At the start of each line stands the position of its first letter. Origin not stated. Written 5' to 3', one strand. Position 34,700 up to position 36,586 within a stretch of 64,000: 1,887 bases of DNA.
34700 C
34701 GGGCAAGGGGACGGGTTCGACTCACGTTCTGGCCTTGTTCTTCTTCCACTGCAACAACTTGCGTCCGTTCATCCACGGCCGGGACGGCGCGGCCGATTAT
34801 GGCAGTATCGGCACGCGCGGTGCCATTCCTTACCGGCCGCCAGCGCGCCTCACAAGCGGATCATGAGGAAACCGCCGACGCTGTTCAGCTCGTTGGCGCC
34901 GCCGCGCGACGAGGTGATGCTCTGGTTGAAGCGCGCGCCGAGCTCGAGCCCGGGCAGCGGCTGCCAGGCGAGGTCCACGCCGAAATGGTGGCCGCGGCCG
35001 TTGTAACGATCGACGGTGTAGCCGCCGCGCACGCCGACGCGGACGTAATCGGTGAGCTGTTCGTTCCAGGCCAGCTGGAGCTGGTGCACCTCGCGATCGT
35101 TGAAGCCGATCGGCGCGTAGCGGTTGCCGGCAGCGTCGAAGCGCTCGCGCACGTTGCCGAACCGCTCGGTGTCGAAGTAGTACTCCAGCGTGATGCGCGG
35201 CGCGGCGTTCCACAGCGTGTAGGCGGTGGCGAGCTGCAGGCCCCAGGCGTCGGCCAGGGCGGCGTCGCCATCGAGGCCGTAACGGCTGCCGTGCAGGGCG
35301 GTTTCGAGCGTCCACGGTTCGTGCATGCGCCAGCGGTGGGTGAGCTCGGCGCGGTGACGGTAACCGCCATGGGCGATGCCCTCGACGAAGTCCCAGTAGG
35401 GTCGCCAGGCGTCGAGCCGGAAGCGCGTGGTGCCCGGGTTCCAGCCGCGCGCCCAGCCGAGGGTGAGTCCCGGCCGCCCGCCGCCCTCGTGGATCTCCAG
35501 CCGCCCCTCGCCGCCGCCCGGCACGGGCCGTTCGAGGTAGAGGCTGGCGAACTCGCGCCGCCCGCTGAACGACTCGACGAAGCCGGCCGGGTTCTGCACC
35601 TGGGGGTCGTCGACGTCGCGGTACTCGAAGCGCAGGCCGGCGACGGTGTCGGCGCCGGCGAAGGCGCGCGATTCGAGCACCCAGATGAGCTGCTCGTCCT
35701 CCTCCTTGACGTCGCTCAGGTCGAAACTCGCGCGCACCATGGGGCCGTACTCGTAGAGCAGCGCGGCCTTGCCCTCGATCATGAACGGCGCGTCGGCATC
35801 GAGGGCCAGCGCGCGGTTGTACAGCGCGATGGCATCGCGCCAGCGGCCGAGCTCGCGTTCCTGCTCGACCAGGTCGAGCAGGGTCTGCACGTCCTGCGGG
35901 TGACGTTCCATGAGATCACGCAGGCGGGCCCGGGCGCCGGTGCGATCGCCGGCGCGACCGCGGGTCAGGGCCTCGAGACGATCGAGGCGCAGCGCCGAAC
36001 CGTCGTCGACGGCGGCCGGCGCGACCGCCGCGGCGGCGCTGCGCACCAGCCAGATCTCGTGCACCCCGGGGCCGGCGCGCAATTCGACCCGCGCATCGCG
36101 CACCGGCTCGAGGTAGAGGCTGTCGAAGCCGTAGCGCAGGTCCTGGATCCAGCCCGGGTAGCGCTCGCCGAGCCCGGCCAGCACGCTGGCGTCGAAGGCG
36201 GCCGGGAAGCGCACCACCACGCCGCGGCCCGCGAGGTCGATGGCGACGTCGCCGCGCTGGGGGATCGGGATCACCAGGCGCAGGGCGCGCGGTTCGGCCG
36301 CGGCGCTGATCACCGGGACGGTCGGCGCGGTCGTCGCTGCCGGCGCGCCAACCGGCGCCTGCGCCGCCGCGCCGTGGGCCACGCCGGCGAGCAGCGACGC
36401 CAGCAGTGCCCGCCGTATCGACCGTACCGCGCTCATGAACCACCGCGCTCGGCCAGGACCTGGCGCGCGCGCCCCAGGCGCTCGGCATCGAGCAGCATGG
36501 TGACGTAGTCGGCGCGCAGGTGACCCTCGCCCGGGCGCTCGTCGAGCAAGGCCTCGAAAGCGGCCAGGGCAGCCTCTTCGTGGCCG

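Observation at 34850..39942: PelB encoded as two separate ORFs: TPR scaffold (1169 aa) and a signal-peptide-bearing beta-barrel (528 aa) joined by an ATGA overlap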

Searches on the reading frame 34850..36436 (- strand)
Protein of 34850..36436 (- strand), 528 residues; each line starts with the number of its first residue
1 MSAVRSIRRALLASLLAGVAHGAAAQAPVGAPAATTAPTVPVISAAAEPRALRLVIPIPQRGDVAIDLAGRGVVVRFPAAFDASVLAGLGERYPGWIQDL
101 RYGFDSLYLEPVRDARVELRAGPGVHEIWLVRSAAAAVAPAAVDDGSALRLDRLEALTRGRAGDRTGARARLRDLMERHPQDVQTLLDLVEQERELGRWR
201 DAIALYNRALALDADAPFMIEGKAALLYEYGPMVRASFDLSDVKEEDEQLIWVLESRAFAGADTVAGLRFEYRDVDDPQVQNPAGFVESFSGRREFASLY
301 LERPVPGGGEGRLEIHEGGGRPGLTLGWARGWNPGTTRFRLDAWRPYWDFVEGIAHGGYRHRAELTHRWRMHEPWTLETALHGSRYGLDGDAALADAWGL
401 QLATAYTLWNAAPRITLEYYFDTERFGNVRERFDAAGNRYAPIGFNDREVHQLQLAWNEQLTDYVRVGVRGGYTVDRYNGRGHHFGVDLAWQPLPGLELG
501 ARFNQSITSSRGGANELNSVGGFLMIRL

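Call 5: search_protein_families(library=pfam, proteins=[window:34850-36436:-], max_evalue=0.01)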
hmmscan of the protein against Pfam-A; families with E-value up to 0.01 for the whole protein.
window:34850-36436:- (528 aa): 7 families
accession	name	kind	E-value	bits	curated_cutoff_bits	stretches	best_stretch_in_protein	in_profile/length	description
PF13428.12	TPR_14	-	4e-05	24.3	23.5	1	185-225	3-43/44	Tetratricopeptide repeat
PF14559.12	TPR_19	-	5e-05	24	25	1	162-215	4-57/68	Tetratricopeptide repeat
PF13432.12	TPR_16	-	0.00024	21.9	32.7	1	155-217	3-65/65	Tetratricopeptide repeat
PF24604.1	B-barrel_PelB_C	-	0.00024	21.2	31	1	357-441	126-210/309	PelB, C-terminal beta barrel domain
PF13414.12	TPR_11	-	0.00051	20.1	26.8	1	193-217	4-28/42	TPR repeat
PF13424.12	TPR_12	-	0.0028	18.3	30.1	1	173-213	35-75/77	Tetratricopeptide repeat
PF13174.12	TPR_6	-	0.0065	17.5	26.3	0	157-181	8-32/33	Tetratricopeptide repeat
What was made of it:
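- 34850..36436 (-): PelB-C: 528-aa, separately exported outer-membrane porin subunit. Pfam PF24604 scores 21.2 bits, below the 31-bit cut-off (call 5).
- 35747..35998 (-): Five helices: two TPRs plus a stalk helix (residues 147-230). This is the part that sits inside the PelC ring in P. aeruginosa. Pfam TPR_14 24.3 bits and TPR_19 24 bits at residues 155-225 (call 5).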

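Call 6: search_protein_families(library=ncbifam, proteins=[window:34850-36436:-], max_evalue=0.01)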
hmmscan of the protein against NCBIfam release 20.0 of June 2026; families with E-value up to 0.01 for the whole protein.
window:34850-36436:- (528 aa): 0 families

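Call 10: find_homologous_proteins(query=window:34853-36436:-)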
Query window:34853-36436:- (528 aa): 10 proteins with E <= 0.001 among 8000 candidates.
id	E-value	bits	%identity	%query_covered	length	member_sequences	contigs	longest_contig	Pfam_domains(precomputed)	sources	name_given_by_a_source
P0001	0.0e+0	1020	89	96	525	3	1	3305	PF13428.13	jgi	jgi:hypothetical protein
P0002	1.0e-176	607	59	90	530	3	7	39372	-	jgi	-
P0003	1.0e-174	600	57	90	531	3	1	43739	-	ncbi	-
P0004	1.9e-170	586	55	97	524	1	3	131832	PF14559.13,PF13428.13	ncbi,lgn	ncbi:MAG: tetratricopeptide repeat protein [Gammaproteobacteria bacterium]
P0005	6.1e-169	581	57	90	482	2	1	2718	-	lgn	-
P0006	8.7e-150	518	60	70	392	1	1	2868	-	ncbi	ncbi:MAG: hypothetical protein RLW62_21305, partial [Gammaproteobacteria bacterium]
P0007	2.9e-118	414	45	88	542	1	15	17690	-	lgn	-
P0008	4.0e-93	331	57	55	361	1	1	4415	PF14559.13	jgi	-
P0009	1.2e-37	148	25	87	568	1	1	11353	-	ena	-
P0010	5.8e-24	103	26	97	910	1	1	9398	-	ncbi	ncbi:MAG: hypothetical protein H7831_14415, partial [Magnetococcus sp. WYHC-3]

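Call 11: find_encoding_contigs(protein=P0004, flank=10000, max_places=2)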
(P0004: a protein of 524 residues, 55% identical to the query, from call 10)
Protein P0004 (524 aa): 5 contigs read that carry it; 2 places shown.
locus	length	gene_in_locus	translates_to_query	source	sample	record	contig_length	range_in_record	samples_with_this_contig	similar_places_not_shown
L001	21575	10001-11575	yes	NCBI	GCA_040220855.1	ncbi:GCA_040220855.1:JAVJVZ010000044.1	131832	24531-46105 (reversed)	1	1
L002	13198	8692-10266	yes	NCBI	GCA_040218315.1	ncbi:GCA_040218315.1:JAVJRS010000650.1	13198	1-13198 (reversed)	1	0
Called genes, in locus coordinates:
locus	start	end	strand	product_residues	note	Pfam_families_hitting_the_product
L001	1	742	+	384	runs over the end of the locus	PF02958:EcKL, PF01636:APH (weak)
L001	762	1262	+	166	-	PF01047:MarR, PF12802:MarR_2, PF13463:HTH_27 (weak)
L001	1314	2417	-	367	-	PF00296:Bac_luciferase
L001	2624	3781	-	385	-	PF02515:CoA_transf_3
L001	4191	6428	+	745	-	-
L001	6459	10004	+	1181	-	-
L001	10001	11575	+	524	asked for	PF13428:TPR_14 (faint), PF14559:TPR_19 (weak)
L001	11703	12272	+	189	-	-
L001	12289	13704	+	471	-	PF13492:GAF_3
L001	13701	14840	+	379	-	-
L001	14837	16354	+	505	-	PF11997:DUF3492, PF13579:Glyco_trans_4_4 (weak), PF13439:Glyco_transf_4 (weak), PF20706:GT4-conflict, PF00534:Glycos_transf_1, PF13692:Glyco_trans_1_4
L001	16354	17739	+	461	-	PF16933:PelG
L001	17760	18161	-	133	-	PF00072:Response_reg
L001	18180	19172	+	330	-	PF03537:Glyco_hydro_114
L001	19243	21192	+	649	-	PF01011:PQQ, PF13360:PQQ_2, PF13570:Beta-prop_ACSF4 (faint), PF13360:PQQ_2 (weak)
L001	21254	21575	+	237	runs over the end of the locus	PF00117:GATase, PF07722:Peptidase_C26 (faint)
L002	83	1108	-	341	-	PF00296:Bac_luciferase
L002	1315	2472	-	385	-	PF02515:CoA_transf_3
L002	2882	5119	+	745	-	-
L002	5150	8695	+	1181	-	-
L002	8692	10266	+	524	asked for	PF13428:TPR_14 (faint), PF14559:TPR_19 (weak)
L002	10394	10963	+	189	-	-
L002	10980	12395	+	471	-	PF13492:GAF_3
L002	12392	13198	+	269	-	?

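Call 12: find_encoding_contigs(protein=P0003, flank=10000, max_places=2)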
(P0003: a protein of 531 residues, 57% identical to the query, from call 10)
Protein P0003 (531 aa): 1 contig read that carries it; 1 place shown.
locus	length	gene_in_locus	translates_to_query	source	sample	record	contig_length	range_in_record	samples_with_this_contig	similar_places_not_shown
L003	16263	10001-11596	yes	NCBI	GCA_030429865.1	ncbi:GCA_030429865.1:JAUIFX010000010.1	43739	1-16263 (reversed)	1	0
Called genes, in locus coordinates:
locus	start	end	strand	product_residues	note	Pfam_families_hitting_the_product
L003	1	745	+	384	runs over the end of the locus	PF02958:EcKL, PF01636:APH (weak)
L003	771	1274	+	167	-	PF01047:MarR, PF12802:MarR_2, PF13463:HTH_27, PF13601:HTH_34 (weak)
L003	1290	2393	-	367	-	PF00296:Bac_luciferase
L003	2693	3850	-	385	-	PF02515:CoA_transf_3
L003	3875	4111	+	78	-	-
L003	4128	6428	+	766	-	-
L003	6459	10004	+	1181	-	-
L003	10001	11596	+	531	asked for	-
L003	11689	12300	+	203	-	-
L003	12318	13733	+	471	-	PF13492:GAF_3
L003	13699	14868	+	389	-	-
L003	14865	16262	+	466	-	?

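Call 14: search_solved_structures(query=window:34853-36436:-, max_evalue=10)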
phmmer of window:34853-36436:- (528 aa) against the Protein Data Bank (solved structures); distinct sequences matched with E-value up to 10: 3.
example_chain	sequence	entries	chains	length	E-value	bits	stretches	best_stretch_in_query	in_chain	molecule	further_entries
7obi_A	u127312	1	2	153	0.035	15.9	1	147-215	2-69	CTPR-rv4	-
6vfj_B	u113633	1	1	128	0.3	12.9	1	171-216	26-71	I53_dn5B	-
4r7s_A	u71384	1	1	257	0.88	11.3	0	163-243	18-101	Tetratricopeptide repeat protein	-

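Call 25: find_encoding_contigs(protein=P0009, flank=10000, max_places=2)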
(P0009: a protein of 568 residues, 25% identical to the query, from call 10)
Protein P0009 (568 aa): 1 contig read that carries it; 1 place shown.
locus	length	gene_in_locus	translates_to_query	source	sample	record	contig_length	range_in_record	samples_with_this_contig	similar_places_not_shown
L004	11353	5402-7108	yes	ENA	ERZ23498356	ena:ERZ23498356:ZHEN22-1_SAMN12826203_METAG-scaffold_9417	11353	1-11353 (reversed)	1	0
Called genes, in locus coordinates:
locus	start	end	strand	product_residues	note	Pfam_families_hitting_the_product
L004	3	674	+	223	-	?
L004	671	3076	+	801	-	PF07719:TPR_2 (faint), PF12895:ANAPC3 (faint), PF13174:TPR_6 (faint), PF13176:TPR_7 (faint), PF13371:TPR_9 (faint), PF13428:TPR_14 (faint), PF23914:TPR_CcmH_CycH (weak), PF14559:TPR_19 (weak), +2 more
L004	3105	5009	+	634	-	PF07719:TPR_2 (faint), PF12895:ANAPC3 (faint), PF13174:TPR_6 (faint), PF13181:TPR_8 (faint), PF13424:TPR_12 (faint), PF13428:TPR_14 (faint), PF13429:TPR_15 (faint), PF14559:TPR_19 (weak), +2 more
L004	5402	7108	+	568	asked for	-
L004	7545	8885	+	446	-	PF13492:GAF_3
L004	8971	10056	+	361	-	-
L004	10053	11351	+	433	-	?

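Call 26: find_encoding_contigs(protein=P0010, flank=10000, max_places=2)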
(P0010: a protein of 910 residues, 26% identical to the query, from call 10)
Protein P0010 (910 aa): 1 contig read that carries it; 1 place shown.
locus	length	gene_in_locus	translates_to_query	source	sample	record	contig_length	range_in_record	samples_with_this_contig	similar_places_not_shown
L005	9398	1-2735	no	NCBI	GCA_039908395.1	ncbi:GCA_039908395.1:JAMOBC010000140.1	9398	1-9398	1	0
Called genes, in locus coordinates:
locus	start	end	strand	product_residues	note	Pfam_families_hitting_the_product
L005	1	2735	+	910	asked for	?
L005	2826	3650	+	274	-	-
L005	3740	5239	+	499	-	PF01590:GAF (faint), PF13492:GAF_3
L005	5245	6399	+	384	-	PF13428:TPR_14 (faint), PF13432:TPR_16 (weak), PF14559:TPR_19 (weak)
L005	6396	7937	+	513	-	PF11997:DUF3492, PF20706:GT4-conflict, PF00534:Glycos_transf_1, PF13692:Glyco_trans_1_4, PF13524:Glyco_trans_1_2 (faint)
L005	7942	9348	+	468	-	PF16933:PelG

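Call 27: find_encoding_contigs(protein=P0007, flank=10000, max_places=2)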
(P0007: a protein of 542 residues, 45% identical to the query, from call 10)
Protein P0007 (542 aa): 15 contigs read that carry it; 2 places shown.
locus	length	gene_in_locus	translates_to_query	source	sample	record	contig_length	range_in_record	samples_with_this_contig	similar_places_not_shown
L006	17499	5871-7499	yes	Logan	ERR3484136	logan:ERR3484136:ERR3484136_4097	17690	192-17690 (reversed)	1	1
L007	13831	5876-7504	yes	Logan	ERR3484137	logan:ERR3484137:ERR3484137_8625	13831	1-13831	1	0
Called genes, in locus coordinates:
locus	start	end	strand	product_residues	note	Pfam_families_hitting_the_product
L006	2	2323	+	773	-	?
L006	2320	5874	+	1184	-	PF14559:TPR_19 (faint)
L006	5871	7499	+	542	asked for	-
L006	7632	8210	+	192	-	PF03783:CsgG (faint)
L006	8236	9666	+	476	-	PF13492:GAF_3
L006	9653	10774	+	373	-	PF14559:TPR_19 (faint)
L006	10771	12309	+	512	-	PF11997:DUF3492, PF13579:Glyco_trans_4_4 (weak), PF13439:Glyco_transf_4 (weak), PF00534:Glycos_transf_1, PF13692:Glyco_trans_1_4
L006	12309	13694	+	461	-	PF16933:PelG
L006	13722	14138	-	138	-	PF00072:Response_reg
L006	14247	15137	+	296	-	PF03537:Glyco_hydro_114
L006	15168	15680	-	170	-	-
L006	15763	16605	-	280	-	PF02811:PHP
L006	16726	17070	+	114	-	PF08755:YccV-like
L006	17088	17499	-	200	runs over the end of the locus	?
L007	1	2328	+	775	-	?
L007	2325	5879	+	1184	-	PF14559:TPR_19 (faint)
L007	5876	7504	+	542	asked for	-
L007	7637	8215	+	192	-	PF03783:CsgG (faint)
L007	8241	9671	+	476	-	PF13492:GAF_3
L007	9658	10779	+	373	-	PF14559:TPR_19 (faint)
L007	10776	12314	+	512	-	PF11997:DUF3492, PF13579:Glyco_trans_4_4 (weak), PF13439:Glyco_transf_4 (weak), PF00534:Glycos_transf_1, PF13692:Glyco_trans_1_4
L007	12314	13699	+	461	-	PF16933:PelG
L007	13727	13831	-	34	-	?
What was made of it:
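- On PelB (Pel exopolysaccharide outer-membrane exporter): The order is the same in L001, L003 and L006 (calls 11, 12, 27).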

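Call 28: search_protein_representatives(protein=window:34853-36436:-)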
Query: 528 residues. Proteins with E-value up to 0.001 (for the whole library): 515; up to 1e-10: 310; up to 1e-30: 82. The best 150 are listed.
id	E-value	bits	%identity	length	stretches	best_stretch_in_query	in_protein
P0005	2.0e-169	581.2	58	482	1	53-528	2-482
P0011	2.6e-142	491.6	50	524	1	13-527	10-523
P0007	9.3e-119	413.9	44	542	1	45-527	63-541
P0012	3.3e-102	359.3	100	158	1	371-528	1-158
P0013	1.1e-83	298.1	37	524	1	42-527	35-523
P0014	1.1e-79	285.0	37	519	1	71-528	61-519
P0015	2.7e-79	283.7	49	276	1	254-527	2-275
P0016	6.9e-73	262.5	36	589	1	30-527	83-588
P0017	6.8e-70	252.6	34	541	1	23-527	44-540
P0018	8.6e-58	212.7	33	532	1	34-527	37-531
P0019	2.4e-56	207.9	30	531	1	15-526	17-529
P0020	2.5e-55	204.6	32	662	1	24-525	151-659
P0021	1.1e-53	199.2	31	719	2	40-527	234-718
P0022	2.3e-53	198.1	29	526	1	42-492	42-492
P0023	5.0e-53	197.0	34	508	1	59-527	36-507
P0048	4.4e-40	154.2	28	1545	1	10-525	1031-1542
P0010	1.8e-24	102.7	28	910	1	15-507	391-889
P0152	1.5e-22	96.3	29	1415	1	150-505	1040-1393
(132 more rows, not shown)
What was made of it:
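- Checked: Single-chain relatives of this clade are themselves 1415-1545 aa (call 28).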

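Call 36: find_encoding_contigs(protein=P0048, flank=10000, max_places=2)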
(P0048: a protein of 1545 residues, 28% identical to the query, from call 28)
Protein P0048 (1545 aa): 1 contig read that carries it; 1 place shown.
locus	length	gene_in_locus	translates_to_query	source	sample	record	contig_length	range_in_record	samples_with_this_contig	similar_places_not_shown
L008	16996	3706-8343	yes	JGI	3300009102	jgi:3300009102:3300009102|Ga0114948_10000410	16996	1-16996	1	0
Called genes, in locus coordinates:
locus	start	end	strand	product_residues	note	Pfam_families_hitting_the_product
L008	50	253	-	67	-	-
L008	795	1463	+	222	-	PF03537:Glyco_hydro_114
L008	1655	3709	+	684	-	-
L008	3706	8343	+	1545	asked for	PF07719:TPR_2 (faint), PF12895:ANAPC3 (faint), PF13174:TPR_6 (faint), PF13176:TPR_7 (faint), PF13181:TPR_8 (faint), PF13428:TPR_14 (faint), PF13429:TPR_15 (faint), PF14559:TPR_19 (faint)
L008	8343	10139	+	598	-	PF13492:GAF_3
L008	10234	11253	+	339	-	PF12895:ANAPC3 (faint), PF13432:TPR_16 (weak)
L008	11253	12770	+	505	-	PF11997:DUF3492, PF13579:Glyco_trans_4_4 (faint), PF13439:Glyco_transf_4 (weak), PF00534:Glycos_transf_1, PF13692:Glyco_trans_1_4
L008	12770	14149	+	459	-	PF16933:PelG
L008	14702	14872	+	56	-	-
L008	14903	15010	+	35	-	-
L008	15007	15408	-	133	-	PF20556:DUF6768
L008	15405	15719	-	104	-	PF08281:Sigma70_r4_2, PF04545:Sigma70_r4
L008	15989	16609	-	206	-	-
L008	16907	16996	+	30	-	?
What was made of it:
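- P0048 sits in a pel locus (call 36).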

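Call 39: predict_structure(alignment_id=A1)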
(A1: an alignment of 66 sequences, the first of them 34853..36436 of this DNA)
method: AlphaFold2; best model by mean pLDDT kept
length: 528 residues; sequences in the alignment: 66
mean_pLDDT: 92.1   pTM: 0.77
mean pLDDT of the five models: 92.1, 91.7, 91.3, 90.4, 90.0
residues with pLDDT >= 90: 422; 70-90: 68; 50-70: 28; < 50: 10
segments of 3 or more residues with pLDDT < 50: 27-36
pLDDT, mean of each block of 10 residues (from residue 1): 69 77 52 50 87 85 84 92 89 94 93 92 89 70 86 97 95 98 98 95 97 97 97 98 97 98 97 98 97 98 94 96 98 95 97 97 97 93 98 97 98 98 98 97 96 98 98 97 98 98 94 91 98
secondary structure, 60 per line:
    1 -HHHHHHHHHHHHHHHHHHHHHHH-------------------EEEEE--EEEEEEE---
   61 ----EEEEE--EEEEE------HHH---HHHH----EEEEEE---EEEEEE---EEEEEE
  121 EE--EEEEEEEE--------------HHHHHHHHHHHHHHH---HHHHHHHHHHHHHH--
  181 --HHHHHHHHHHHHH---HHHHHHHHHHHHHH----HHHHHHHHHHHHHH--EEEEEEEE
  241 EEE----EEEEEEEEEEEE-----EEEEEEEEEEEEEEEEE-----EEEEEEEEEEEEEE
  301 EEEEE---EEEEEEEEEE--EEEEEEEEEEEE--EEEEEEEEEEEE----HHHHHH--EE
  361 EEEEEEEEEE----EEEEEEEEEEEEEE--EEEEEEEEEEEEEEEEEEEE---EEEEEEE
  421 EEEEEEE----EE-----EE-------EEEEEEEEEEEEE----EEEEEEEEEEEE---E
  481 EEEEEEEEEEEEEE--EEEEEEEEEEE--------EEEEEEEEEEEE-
elements in order: H2-24 E44-48 E51-57 E65-69 E72-76 H89-92 E97-102 E106-111 E115-122 E125-132 H147-161 H165-178 H183-195 H199-212 H217-230 E233-243 E248-259 E265-281 E287-305 E309-318 E321-332 E335-346 H351-356 E359-370 E375-388 E391-410 E414-427 E448-460 E465-476 E480-494 E497-507 E516-527
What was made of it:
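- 34850..36436 (-): AF2 model pLDDT 92.1, pTM 0.77 (call 39).
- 36362..36436 (-): Sec-type signal peptide of PelB-C (residues 1 to about 25, cleavage probably AAA|Q). It forms an isolated helix at residues 2-24 followed by a low-confidence linker in the model (call 39).
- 35747..35998 (-): The model shows the helices (call 39).
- On PelB (Pel exopolysaccharide outer-membrane exporter): The AF2 model (pLDDT 92) has 16 strands and a helix at 351-356 between strands 7 and 8 (call 39).
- Checked: AlphaFold2 models residues 2-24 as a lone helix followed by a disordered linker (call 39).
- Fold: pLDDT 92 model with a signal-peptide helix, beta-sandwich, two TPRs plus stalk, a 16-strand barrel and a helix between strands 7 and 8 (call 39).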
